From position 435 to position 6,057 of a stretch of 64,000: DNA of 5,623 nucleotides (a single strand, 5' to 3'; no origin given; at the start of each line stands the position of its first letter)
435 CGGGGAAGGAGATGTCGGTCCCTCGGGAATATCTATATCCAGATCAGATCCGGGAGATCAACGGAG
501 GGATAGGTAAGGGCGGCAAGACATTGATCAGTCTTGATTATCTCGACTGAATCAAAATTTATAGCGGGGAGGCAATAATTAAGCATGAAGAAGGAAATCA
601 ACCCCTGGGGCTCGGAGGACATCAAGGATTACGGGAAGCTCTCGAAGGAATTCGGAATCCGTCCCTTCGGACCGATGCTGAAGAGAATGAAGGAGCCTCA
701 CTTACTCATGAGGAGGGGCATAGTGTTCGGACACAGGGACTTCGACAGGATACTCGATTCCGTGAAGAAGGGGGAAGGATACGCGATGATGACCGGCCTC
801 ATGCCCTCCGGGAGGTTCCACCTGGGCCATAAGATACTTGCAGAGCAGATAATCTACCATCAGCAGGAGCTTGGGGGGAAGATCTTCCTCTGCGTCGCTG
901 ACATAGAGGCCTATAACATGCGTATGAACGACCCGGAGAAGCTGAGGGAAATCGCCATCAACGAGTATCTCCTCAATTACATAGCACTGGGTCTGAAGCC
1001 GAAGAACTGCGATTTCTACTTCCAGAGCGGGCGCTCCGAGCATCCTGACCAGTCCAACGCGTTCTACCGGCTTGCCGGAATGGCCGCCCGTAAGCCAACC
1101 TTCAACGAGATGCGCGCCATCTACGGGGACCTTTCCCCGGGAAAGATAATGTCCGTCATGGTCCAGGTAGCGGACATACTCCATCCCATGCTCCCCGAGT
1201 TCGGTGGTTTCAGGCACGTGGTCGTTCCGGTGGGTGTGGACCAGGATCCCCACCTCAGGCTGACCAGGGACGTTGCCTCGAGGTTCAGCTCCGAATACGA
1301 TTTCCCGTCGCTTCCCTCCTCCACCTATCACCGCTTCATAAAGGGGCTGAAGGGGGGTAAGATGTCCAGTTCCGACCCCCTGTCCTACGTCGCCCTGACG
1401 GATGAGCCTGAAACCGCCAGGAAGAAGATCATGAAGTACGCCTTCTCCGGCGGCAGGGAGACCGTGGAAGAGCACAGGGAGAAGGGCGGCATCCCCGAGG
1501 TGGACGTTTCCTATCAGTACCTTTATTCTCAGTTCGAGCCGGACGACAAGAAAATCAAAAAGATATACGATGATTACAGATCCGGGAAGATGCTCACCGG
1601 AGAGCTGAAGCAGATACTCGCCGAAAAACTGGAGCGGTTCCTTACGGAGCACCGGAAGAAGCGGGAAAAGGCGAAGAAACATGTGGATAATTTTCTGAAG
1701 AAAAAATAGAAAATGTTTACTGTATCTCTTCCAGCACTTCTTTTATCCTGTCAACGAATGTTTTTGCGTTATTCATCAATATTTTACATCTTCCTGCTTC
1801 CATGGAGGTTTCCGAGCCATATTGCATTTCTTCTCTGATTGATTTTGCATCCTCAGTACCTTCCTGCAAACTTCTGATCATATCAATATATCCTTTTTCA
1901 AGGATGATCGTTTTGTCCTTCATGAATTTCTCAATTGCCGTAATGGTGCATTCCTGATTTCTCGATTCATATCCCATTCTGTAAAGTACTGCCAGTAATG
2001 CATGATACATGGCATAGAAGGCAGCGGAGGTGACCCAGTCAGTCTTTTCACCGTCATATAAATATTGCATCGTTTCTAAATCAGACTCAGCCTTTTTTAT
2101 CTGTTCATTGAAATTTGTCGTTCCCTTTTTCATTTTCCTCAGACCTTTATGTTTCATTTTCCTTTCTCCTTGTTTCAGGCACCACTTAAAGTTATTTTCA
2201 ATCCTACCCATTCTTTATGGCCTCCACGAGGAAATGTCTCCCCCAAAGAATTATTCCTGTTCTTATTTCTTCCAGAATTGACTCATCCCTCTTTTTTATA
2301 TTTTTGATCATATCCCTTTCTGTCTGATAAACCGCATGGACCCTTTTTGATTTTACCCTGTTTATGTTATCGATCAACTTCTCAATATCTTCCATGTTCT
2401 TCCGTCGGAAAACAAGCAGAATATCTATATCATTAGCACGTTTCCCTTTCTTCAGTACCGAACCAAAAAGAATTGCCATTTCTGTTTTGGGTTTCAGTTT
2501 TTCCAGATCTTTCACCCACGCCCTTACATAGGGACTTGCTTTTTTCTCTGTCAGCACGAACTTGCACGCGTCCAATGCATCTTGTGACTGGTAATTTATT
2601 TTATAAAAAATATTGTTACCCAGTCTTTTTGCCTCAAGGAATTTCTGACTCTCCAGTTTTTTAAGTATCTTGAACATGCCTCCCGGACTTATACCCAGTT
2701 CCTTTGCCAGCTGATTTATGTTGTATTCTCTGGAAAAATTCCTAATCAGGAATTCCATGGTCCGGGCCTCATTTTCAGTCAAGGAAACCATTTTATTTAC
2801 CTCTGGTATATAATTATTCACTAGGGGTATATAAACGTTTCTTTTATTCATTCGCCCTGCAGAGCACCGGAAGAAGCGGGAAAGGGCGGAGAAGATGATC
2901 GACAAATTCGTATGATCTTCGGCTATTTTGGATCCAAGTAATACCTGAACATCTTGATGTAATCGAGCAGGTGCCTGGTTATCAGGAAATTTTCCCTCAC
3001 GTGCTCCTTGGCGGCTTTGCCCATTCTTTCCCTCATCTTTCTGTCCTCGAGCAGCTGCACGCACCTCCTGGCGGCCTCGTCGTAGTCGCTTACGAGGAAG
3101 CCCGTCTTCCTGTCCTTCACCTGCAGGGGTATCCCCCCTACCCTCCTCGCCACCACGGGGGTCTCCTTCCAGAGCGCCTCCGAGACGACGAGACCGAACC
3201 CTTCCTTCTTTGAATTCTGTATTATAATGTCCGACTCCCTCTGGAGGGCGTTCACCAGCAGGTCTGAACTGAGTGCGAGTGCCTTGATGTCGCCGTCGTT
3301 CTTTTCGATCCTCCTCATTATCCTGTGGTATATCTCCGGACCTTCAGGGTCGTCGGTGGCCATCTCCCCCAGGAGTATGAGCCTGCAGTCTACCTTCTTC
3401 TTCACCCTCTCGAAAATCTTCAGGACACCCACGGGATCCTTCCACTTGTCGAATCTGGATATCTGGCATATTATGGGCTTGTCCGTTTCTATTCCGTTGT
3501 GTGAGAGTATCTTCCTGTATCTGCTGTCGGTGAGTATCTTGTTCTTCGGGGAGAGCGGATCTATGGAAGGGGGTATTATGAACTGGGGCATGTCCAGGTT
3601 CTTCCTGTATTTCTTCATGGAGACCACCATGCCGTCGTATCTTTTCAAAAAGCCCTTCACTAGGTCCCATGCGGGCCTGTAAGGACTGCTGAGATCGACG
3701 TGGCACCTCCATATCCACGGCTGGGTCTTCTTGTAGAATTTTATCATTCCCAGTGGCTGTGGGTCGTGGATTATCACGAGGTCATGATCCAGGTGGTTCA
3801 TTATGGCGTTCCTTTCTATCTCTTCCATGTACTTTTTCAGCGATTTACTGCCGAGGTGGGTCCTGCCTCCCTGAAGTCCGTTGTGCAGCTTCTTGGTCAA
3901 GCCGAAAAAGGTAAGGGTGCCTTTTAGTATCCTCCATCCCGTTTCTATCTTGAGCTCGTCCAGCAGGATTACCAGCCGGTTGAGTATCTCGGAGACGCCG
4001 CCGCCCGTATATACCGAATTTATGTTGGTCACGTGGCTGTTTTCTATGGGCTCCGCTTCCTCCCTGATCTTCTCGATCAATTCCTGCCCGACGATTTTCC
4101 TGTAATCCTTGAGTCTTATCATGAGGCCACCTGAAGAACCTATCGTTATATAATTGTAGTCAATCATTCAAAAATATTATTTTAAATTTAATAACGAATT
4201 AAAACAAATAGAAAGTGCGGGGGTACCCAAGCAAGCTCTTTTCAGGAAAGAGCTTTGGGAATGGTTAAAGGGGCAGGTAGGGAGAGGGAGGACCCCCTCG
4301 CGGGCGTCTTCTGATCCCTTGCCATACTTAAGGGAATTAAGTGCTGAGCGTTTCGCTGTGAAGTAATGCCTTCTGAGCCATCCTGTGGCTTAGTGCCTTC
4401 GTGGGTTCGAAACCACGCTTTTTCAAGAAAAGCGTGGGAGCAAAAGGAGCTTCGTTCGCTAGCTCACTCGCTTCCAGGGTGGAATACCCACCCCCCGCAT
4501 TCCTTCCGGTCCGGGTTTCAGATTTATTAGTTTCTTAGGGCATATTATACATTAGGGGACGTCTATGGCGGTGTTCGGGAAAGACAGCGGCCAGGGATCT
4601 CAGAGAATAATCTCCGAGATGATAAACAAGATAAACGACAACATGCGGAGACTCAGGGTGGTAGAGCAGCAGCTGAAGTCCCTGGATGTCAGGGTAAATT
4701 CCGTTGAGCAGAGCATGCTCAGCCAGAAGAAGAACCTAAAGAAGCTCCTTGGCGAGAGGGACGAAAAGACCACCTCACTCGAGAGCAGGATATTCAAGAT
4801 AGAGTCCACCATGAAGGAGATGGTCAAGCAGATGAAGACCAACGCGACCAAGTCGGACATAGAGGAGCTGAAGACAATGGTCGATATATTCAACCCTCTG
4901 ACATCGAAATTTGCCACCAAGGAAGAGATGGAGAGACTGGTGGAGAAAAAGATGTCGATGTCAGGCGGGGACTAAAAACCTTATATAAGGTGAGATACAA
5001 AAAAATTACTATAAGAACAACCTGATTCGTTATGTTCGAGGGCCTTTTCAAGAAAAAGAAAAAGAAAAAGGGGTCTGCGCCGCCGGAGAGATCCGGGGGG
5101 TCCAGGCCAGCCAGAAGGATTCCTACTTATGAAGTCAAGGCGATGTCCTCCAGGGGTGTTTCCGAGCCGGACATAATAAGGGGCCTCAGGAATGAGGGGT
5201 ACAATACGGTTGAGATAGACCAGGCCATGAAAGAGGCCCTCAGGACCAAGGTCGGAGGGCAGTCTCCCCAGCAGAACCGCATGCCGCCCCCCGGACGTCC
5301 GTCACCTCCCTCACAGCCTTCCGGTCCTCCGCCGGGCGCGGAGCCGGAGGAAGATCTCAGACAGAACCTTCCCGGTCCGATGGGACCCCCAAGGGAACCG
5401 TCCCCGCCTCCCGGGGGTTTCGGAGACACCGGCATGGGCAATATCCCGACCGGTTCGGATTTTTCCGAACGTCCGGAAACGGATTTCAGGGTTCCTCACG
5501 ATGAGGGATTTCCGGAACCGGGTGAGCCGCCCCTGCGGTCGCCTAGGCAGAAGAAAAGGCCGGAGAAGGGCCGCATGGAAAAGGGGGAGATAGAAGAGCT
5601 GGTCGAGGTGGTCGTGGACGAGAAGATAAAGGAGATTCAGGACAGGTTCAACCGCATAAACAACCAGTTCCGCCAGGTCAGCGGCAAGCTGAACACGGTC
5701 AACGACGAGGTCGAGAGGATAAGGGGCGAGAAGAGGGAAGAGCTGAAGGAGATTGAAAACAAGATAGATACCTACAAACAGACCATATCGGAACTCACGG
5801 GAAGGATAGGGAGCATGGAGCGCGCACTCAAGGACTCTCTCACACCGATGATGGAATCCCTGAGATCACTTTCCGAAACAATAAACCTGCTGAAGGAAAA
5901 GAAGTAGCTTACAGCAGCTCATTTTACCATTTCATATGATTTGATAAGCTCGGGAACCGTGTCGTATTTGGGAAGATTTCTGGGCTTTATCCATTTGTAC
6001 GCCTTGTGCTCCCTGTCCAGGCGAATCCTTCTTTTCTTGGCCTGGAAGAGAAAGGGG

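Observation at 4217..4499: tRNA-Leu(UAA) gene apparently interrupted by four introns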

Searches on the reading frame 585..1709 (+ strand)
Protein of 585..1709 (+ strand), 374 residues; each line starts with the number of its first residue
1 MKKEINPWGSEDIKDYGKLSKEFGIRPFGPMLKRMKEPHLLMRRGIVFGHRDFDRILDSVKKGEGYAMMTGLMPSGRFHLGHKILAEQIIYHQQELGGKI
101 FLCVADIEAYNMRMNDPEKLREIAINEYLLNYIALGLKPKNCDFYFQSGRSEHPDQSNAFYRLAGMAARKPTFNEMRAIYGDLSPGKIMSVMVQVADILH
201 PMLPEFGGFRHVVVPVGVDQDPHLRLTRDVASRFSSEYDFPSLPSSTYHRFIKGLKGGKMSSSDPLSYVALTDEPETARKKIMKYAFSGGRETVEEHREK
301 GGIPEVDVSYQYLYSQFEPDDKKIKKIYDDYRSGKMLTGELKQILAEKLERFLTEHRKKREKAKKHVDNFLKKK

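Call 11: search_protein_families(library=pfam, proteins=[window:585-1709:+])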
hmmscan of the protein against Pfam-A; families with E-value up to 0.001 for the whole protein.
window:585-1709:+ (374 aa): 1 family
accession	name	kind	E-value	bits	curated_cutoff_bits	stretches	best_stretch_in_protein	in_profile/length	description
PF00579.31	tRNA-synt_1b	-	2.3e-40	139.2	21.1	1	65-353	5-291/292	tRNA synthetases class I (W and Y)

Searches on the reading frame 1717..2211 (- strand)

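Call 43: search_protein_families(library=pfam, proteins=[window:1717-2211:-], max_evalue=0.001)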
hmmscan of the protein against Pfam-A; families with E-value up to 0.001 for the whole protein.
window:1717-2211:- (164 aa): 1 family
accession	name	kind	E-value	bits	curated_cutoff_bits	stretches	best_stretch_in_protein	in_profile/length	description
PF05168.19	HEPN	-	2.6e-10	40.9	22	1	37-158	4-116/117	HEPN domain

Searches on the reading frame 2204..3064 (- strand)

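Call 43: search_protein_families(library=pfam, proteins=[window:2204-3064:-], max_evalue=0.001)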
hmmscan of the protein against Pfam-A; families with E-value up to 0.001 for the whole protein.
window:2204-3064:- (286 aa): 3 families
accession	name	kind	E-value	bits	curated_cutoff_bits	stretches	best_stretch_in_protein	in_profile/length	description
PF18765.7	Polbeta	-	4.5e-07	30.4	26.9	1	189-265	8-89/93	Polymerase beta, Nucleotidyltransferase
PF01909.29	NTP_transf_2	-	3.8e-05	24.4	21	1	185-264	6-87/93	Nucleotidyltransferase domain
PF12802.13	MarR_2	-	4e-05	24.1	27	1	95-146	3-53/61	MarR family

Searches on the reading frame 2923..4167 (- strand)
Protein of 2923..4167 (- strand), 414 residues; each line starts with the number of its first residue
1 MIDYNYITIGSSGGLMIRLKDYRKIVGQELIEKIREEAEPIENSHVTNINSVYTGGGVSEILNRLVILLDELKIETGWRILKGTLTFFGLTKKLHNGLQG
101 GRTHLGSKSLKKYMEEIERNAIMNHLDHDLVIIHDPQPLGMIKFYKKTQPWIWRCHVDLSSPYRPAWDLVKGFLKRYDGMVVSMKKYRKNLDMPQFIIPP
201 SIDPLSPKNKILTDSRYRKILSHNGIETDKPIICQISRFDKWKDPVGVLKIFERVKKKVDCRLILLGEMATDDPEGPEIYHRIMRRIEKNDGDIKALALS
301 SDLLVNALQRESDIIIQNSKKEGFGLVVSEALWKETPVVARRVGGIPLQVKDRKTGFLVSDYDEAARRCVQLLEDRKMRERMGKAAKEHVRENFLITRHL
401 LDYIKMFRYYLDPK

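Call 11: search_protein_families(library=pfam, proteins=[window:2923-4167:-])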
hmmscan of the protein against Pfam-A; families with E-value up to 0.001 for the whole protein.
window:2923-4167:- (414 aa): 5 families
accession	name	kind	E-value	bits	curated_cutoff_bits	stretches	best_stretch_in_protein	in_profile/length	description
PF21269.3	TreT_GT1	-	6.7e-49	165.7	27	1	48-188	1-143/144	Trehalose synthase, N-terminal domain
PF00534.26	Glycos_transf_1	-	6.2e-27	94.7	26.4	1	223-388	8-171/172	Glycosyl transferases group 1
PF13692.12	Glyco_trans_1_4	-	2.2e-15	57.6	27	1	231-375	2-142/142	Glycosyl transferases group 1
PF20706.3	GT4-conflict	-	2.3e-06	27.3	26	1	290-390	259-355/385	Family 4 Glycosyltransferase in conflict systems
PF13524.12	Glyco_trans_1_2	-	0.00061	20.2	25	1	309-395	55-134/144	Glycosyl transferase-like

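Call 12: find_homologous_proteins(query=window:2923-4167:-, max_evalue=1e-30)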
Query window:2923-4167:- (414 aa): 8000 proteins with E <= 1e-30 among 8000 candidates; the best 120 are listed.
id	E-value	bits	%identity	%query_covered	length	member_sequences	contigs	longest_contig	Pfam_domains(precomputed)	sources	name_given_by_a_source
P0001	7.0e-268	906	100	96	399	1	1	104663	PF00534.27,PF20706.4,PF13692.13,PF21269.4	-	-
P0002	8.1e-197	672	71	96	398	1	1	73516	PF00534.27,PF20706.4,PF13692.13,PF21269.4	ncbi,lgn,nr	ncbi:MAG: glycosyltransferase [Candidatus Aenigmarchaeota archaeon]|nr:glycosyltransferase [Candidat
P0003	2.8e-195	667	71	96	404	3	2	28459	PF00534.27,PF20706.4,PF13692.13,PF21269.4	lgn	-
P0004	3.7e-187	640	69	94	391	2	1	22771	PF00534.27,PF20706.4,PF13692.13,PF21269.4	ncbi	-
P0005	7.0e-180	616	65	96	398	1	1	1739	PF00534.27,PF20706.4,PF13692.13,PF21269.4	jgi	jgi:trehalose synthase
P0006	8.4e-162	557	59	95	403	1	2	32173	PF00534.27,PF20706.4,PF13692.13,PF21269.4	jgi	jgi:trehalose synthase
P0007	5.7e-160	551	56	97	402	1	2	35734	PF00534.27,PF20706.4,PF13692.13,PF21269.4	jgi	jgi:trehalose synthase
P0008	9.3e-159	547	57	97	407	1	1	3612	PF00534.27,PF20706.4,PF13692.13,PF21269.4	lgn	-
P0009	1.0e-158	547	57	97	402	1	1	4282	PF00534.27,PF20706.4,PF13692.13,PF21269.4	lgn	-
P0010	5.0e-158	544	58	95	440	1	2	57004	PF00534.27,PF20706.4,PF13692.13,PF21269.4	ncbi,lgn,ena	-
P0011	6.9e-156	537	58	95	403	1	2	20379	PF00534.27,PF20706.4,PF13692.13,PF21269.4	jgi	jgi:trehalose synthase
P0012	2.8e-151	522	57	95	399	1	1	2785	PF00534.27,PF13692.13,PF21269.4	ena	-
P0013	4.9e-149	515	55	95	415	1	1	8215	PF00534.27,PF13692.13,PF21269.4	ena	-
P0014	2.5e-147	509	55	96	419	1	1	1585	PF00534.27,PF13692.13,PF21269.4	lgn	-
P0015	4.7e-147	508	55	96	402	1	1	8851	PF00534.27,PF13524.13,PF20706.4,PF13692.13,PF21269.4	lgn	-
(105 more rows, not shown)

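Call 13: find_encoding_contigs(protein=P0002, flank=4000, max_places=3)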
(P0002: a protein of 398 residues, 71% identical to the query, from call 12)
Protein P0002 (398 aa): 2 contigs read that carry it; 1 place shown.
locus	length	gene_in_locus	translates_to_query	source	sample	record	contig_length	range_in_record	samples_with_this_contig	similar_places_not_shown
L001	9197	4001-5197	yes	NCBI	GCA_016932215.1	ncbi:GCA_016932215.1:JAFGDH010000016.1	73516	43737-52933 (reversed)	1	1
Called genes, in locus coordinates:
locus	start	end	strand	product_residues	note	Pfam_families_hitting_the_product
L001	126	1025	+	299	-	PF24034:DUF7343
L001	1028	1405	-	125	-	-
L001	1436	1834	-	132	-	PF00293:NUDIX, PF14815:NUDIX_4 (weak)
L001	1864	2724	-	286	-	-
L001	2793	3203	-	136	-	-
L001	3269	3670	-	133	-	PF10000:ACT_3, PF13840:ACT_7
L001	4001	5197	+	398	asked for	PF21269:TreT_GT1, PF00534:Glycos_transf_1, PF13692:Glyco_trans_1_4, PF20706:GT4-conflict (weak)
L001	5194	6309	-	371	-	PF00579:tRNA-synt_1b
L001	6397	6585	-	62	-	-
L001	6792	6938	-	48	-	-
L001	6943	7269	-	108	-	-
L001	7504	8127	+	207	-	-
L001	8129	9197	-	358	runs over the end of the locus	PF00579:tRNA-synt_1b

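Call 14: find_encoding_contigs(protein=P0003, flank=4000, max_places=3)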
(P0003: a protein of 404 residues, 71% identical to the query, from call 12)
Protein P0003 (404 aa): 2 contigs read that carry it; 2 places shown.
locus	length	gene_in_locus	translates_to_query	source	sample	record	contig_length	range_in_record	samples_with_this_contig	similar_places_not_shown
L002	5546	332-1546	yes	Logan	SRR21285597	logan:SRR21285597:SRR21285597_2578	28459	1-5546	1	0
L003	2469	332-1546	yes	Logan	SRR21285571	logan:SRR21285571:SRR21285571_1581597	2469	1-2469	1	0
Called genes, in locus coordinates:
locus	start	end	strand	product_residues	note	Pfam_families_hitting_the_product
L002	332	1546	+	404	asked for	PF21269:TreT_GT1, PF00534:Glycos_transf_1, PF13692:Glyco_trans_1_4, PF20706:GT4-conflict (weak)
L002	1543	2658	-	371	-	PF00579:tRNA-synt_1b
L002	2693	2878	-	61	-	-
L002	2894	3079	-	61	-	-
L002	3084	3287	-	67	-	-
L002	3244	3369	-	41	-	-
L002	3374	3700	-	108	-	-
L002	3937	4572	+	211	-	-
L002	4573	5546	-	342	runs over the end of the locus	PF00579:tRNA-synt_1b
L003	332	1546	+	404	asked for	PF21269:TreT_GT1, PF00534:Glycos_transf_1, PF13692:Glyco_trans_1_4, PF20706:GT4-conflict (weak)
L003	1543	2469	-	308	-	?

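Call 15: find_encoding_contigs(protein=P0004, flank=4000, max_places=3)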
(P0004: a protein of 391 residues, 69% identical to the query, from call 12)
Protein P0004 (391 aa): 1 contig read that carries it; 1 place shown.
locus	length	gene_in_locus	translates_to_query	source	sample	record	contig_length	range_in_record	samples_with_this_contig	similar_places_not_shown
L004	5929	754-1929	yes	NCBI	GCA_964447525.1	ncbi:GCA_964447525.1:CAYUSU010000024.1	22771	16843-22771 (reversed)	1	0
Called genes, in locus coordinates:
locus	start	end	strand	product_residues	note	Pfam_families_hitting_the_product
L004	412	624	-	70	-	-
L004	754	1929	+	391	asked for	PF21269:TreT_GT1, PF00534:Glycos_transf_1, PF13692:Glyco_trans_1_4, PF20706:GT4-conflict (weak)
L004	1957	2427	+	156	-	PF00383:dCMP_cyt_deam_1 (weak)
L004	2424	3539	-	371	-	PF00579:tRNA-synt_1b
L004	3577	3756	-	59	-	-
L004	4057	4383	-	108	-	-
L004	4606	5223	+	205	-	-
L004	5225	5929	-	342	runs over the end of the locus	PF00579:tRNA-synt_1b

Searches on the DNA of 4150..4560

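Call 40: search_rna_families(source=window, start=4150, end=4560, threshold=evalue, max_evalue=10, show_alignments=2)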
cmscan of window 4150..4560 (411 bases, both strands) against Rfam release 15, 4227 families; matches with E-value up to 10: 2.
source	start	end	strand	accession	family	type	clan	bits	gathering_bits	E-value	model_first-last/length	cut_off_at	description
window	4306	4330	-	RF03092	Ocean-VII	Gene; sRNA;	-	11.1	53.5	1.7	1-41/41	no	Ocean-VII RNA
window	4150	4481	-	RF02267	Vax2os1_2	Gene; lncRNA;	-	4.1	55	4.5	1-316/466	3'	Vax2os1 conserved region 2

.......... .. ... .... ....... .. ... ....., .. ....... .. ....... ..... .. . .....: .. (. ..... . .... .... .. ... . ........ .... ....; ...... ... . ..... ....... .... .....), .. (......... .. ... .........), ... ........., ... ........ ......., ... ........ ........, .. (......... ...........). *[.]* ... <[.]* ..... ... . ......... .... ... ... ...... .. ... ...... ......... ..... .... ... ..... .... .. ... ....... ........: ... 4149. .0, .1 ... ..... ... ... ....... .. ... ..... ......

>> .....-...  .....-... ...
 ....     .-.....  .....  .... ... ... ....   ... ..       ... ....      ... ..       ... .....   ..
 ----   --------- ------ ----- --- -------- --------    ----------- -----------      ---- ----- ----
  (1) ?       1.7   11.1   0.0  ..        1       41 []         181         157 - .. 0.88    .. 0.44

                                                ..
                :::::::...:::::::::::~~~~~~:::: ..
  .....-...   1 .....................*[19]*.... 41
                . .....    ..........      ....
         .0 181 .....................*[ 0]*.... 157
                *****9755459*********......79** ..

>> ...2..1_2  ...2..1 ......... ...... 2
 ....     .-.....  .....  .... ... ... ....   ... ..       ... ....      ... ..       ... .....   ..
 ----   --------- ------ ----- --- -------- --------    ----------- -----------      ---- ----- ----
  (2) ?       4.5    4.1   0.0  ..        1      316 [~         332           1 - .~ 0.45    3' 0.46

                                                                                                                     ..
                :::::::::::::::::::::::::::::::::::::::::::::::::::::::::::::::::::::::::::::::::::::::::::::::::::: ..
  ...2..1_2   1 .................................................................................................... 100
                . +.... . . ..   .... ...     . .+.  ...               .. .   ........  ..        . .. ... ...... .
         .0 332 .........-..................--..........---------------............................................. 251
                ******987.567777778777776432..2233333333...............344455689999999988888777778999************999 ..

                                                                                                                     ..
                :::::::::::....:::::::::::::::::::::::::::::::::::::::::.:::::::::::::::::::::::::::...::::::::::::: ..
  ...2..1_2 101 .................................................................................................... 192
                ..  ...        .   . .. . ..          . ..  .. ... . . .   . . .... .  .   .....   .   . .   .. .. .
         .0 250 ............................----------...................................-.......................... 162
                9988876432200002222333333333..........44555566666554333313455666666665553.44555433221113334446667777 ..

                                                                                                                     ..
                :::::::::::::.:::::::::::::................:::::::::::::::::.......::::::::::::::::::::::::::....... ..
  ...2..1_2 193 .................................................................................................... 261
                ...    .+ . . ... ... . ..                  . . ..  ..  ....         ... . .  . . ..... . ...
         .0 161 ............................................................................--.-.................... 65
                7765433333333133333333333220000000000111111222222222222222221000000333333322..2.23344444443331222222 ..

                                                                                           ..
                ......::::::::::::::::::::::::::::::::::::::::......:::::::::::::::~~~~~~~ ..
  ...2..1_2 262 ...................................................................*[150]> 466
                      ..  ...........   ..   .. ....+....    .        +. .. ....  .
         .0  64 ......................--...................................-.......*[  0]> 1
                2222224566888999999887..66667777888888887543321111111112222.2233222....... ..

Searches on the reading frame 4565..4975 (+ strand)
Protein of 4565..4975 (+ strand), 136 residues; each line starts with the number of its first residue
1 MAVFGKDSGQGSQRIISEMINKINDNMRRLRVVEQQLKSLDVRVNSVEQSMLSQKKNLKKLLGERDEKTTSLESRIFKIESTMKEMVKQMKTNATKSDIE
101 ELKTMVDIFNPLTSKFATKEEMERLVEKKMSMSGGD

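Call 10: find_encoding_contigs(protein=window:4565-4975:+, flank=3000, max_places=10)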
Protein window:4565-4975:+ (136 aa): no gene with exactly this product is on record in the collection.

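Call 11: search_protein_families(library=pfam, proteins=[window:4565-4975:+])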
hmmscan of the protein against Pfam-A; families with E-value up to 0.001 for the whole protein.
window:4565-4975:+ (136 aa): 0 families

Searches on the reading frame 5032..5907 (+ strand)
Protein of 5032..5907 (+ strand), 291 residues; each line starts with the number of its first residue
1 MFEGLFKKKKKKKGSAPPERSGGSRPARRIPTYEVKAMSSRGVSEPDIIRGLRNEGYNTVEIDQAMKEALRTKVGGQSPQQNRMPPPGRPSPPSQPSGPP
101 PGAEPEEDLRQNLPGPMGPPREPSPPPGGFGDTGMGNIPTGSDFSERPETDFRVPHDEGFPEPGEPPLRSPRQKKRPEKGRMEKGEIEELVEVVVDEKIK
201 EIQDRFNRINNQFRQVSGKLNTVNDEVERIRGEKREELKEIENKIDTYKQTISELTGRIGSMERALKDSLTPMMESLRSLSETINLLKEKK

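Call 11: search_protein_families(library=pfam, proteins=[window:5032-5907:+])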
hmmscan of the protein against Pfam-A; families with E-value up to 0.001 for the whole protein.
window:5032-5907:+ (291 aa): 1 family
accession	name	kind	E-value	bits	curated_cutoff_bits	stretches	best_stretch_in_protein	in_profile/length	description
PF06785.16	UPF0242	-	0.00057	20.4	33.5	1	177-259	82-166/194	Uncharacterised protein family (UPF0242) N-terminus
